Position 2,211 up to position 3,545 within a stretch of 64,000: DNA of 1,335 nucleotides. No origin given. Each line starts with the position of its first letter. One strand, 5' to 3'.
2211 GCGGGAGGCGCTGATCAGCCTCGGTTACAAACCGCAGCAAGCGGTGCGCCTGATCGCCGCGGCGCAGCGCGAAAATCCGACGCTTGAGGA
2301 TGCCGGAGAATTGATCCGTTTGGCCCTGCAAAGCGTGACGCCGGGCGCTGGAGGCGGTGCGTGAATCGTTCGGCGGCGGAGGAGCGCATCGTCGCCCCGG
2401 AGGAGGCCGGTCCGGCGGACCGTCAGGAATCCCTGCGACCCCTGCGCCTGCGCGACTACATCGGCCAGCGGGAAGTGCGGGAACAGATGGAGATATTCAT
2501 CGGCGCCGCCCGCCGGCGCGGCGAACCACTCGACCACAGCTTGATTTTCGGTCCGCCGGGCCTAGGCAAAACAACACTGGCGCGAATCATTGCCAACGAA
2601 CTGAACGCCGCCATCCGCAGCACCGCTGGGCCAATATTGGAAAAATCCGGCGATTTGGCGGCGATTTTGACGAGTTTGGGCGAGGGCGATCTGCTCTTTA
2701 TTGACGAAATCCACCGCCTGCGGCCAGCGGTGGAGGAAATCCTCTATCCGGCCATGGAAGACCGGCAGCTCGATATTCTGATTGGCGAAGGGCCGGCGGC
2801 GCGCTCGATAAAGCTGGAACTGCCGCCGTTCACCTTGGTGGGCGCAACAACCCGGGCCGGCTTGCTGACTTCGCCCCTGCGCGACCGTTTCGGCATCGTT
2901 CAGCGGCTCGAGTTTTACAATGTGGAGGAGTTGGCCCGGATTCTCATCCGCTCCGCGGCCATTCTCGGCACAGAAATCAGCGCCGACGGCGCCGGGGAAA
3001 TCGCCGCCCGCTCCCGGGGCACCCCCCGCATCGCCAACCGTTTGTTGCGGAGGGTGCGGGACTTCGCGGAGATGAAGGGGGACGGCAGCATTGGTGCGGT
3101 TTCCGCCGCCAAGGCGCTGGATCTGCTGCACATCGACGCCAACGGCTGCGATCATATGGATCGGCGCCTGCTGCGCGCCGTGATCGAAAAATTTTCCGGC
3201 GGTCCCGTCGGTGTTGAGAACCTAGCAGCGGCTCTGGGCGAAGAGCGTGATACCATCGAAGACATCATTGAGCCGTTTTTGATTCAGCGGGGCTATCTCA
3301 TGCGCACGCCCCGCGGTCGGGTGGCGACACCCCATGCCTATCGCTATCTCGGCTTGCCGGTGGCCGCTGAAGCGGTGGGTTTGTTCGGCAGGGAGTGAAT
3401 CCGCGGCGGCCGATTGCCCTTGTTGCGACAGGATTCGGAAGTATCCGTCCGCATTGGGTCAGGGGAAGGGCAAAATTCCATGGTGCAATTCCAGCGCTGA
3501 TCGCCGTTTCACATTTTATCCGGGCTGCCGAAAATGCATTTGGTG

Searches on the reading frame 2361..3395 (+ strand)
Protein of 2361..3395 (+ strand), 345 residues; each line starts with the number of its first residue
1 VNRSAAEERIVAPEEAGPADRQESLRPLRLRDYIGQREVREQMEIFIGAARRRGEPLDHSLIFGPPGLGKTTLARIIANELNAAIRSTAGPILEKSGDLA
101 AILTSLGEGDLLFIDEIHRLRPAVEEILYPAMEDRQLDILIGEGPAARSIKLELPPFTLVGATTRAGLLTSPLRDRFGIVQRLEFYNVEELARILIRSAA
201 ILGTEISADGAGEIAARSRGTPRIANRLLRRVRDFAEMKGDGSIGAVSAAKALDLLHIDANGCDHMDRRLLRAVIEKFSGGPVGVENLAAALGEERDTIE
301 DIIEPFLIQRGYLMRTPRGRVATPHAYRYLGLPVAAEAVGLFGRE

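Call 63: search_protein_families(library=pfam, proteins=[window:2361-3395:+], max_evalue=0.00001)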
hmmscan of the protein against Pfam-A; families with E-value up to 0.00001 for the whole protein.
window:2361-3395:+ (345 aa): 6 families
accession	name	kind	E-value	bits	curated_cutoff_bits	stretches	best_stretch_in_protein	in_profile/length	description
PF05496.18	RuvB_N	-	1.5e-77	259.3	27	1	25-183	1-159/159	Holliday junction DNA helicase RuvB P-loop domain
PF17864.7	AAA_lid_4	-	2.6e-30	104.4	27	1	186-259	1-74/74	RuvB AAA lid domain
PF05491.19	RuvB_C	-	4.8e-24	84.5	24.7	1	261-330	2-71/72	RuvB C-terminal winged helix domain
PF00004.35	AAA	-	3.2e-18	66.9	21.2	1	61-183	2-129/131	ATPase family associated with various cellular activities (AAA)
PF07728.20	AAA_5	-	4.7e-10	40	22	1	60-177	2-139/139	AAA domain (dynein-related subfamily)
PF13191.12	AAA_16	-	4.5e-06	27.7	32.6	0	36-86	5-57/167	AAA ATPase domain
